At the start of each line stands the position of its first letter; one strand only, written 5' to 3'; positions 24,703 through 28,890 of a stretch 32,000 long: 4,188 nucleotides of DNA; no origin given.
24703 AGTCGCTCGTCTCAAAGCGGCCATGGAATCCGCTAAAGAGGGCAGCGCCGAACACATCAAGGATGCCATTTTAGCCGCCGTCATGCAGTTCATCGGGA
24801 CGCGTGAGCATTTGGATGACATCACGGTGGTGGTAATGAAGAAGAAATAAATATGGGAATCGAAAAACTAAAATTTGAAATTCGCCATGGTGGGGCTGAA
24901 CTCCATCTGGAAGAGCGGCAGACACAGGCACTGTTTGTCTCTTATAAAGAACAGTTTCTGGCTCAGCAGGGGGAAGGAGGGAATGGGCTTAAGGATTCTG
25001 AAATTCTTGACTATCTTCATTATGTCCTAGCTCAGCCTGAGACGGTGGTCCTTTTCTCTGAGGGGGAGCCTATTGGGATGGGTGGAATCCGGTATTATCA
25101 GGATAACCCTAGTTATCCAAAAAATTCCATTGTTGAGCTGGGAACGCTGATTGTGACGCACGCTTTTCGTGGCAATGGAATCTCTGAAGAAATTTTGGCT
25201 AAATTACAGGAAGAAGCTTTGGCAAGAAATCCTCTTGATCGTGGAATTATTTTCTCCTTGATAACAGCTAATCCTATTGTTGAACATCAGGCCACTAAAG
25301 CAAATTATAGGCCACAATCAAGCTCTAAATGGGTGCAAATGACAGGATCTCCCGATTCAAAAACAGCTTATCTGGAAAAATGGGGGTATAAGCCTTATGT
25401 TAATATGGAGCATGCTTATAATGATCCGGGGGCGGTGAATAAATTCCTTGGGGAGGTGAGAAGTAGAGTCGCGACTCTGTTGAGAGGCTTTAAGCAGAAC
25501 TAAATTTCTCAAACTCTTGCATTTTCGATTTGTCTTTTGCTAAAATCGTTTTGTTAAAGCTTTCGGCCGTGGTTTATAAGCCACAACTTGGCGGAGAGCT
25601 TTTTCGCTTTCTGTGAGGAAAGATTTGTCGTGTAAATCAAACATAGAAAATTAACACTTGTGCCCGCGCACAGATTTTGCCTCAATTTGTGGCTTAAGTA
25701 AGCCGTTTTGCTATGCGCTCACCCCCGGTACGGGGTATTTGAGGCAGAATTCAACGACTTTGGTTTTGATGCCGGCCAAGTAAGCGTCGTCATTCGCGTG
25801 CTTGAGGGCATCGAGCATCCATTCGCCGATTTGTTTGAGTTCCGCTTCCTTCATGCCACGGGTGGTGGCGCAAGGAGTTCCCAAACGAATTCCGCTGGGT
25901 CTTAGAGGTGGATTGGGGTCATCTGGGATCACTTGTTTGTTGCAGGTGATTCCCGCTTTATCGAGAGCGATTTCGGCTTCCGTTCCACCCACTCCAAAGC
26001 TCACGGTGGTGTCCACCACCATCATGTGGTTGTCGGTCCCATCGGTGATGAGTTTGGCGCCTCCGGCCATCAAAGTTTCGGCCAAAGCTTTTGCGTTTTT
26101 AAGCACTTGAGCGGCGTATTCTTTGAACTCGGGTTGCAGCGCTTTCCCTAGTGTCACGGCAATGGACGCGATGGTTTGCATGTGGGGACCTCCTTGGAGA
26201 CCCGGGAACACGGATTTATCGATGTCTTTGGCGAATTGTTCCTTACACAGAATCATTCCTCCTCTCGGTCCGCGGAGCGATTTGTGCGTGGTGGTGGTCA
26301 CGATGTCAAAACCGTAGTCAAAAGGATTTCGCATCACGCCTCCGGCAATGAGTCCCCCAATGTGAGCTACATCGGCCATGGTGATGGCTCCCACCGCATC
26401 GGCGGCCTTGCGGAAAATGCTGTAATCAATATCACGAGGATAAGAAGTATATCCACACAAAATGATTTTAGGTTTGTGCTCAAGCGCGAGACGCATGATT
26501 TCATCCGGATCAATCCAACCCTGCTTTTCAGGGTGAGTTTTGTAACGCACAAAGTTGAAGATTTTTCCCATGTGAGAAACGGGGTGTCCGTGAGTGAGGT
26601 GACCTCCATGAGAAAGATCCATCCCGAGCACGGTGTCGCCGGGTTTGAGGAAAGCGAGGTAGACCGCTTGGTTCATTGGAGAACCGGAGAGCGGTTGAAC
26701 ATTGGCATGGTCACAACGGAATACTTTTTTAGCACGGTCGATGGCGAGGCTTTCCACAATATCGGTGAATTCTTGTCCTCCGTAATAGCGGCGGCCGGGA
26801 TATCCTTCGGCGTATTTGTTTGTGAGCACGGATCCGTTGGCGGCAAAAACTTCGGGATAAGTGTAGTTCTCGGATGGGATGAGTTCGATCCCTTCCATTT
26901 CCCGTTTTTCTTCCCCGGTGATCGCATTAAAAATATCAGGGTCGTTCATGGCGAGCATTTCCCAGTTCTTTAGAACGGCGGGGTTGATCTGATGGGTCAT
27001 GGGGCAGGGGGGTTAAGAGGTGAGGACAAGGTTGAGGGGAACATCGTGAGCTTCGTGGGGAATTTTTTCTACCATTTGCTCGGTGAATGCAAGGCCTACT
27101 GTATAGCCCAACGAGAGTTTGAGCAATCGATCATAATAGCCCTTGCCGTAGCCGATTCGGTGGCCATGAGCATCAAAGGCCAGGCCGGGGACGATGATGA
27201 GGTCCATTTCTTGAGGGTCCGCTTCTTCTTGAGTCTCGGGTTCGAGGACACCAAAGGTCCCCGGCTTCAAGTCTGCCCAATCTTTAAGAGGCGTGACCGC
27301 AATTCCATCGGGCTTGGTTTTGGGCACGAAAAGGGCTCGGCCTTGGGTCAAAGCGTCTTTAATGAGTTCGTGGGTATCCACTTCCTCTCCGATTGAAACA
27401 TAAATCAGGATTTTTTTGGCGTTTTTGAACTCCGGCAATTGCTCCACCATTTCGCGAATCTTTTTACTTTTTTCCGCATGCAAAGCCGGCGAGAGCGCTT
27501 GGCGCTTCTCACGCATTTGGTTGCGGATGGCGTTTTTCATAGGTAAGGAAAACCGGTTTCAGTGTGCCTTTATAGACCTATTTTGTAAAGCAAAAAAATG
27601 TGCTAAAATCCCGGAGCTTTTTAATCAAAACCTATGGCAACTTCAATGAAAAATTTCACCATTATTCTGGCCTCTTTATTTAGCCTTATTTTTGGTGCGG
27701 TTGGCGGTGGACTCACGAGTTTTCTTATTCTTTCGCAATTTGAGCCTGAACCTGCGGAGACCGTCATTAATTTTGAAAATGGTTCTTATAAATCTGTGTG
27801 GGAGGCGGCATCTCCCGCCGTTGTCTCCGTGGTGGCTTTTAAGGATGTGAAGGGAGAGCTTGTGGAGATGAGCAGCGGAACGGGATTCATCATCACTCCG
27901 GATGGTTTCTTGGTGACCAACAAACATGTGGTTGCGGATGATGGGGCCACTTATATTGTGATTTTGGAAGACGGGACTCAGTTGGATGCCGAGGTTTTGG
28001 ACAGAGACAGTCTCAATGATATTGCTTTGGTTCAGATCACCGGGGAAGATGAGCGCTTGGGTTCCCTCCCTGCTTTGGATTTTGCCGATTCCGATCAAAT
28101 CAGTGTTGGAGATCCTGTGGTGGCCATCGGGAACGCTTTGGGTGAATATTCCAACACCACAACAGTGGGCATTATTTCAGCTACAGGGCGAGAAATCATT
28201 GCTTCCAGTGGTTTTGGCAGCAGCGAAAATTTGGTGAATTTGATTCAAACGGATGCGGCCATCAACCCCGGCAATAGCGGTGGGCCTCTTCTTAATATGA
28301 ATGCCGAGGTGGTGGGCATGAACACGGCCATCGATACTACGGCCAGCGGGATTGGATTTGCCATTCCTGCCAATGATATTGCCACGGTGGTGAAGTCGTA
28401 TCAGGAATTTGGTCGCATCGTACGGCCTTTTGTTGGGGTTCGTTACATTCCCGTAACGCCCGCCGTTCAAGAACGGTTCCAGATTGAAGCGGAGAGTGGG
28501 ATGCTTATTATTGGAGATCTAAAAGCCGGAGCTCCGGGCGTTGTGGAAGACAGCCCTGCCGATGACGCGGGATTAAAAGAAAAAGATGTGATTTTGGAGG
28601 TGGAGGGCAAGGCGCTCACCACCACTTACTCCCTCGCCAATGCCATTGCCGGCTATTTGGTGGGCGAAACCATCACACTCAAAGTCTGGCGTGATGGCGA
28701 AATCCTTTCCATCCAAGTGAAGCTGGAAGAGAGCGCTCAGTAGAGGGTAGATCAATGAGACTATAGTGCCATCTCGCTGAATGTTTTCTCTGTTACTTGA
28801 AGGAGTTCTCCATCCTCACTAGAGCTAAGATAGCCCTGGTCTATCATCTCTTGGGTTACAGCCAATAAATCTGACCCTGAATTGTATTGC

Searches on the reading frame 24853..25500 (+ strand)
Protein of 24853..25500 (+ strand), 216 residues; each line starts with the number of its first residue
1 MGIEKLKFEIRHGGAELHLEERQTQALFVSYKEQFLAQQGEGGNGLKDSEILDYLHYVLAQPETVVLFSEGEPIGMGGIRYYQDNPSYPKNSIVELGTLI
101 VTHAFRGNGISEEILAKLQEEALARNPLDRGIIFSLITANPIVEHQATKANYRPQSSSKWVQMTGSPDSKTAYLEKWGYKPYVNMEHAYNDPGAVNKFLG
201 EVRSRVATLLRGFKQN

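Call 33: search_protein_families(library=pfam, proteins=[window:24853-25500:+], max_evalue=0.001)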
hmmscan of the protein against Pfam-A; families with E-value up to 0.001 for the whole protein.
window:24853-25500:+ (216 aa): 3 families
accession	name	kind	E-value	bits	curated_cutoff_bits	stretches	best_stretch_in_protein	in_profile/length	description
PF00583.31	Acetyltransf_1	-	5.7e-07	30.3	20.7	1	54-125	24-91/116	Acetyltransferase (GNAT) family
PF13508.13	Acetyltransf_7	-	0.00014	22.6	27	1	64-131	5-61/84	Acetyltransferase (GNAT) domain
PF13673.13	Acetyltransf_10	-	0.00074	19.9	23.6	0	64-141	33-100/128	Acetyltransferase (GNAT) domain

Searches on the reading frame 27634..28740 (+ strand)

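Call 61: search_protein_families(library=pfam, proteins=[window:27634-28740:+], max_evalue=0.1)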
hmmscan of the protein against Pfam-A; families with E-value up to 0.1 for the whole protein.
window:27634-28740:+ (369 aa): 8 families
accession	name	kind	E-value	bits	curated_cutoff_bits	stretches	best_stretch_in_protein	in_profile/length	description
PF13365.12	Trypsin_2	-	7.6e-31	108.2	27.6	1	82-229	1-144/144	Trypsin-like peptidase domain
PF00089.32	Trypsin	-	1e-19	71.7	20.6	1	81-252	22-219/220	Trypsin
PF13180.12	PDZ_2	-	9.1e-13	48.7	27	1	302-364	18-80/80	PDZ domain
PF17820.7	PDZ_6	-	1.4e-07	31.5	27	1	302-353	4-54/54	PDZ domain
PF00595.29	PDZ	-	0.00034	21.4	23.2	1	303-351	32-80/81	PDZ domain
PF10459.15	Peptidase_S46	-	0.0019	17.4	22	0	206-239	626-657/698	Peptidase S46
PF05579.19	Peptidase_S32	-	0.009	15.7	24.7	0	184-240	180-235/297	Equine arteritis virus serine endopeptidase S32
PF00949.27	Peptidase_S7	-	0.055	13.8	20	0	204-237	87-120/131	Peptidase S7, Flavivirus NS3 serine protease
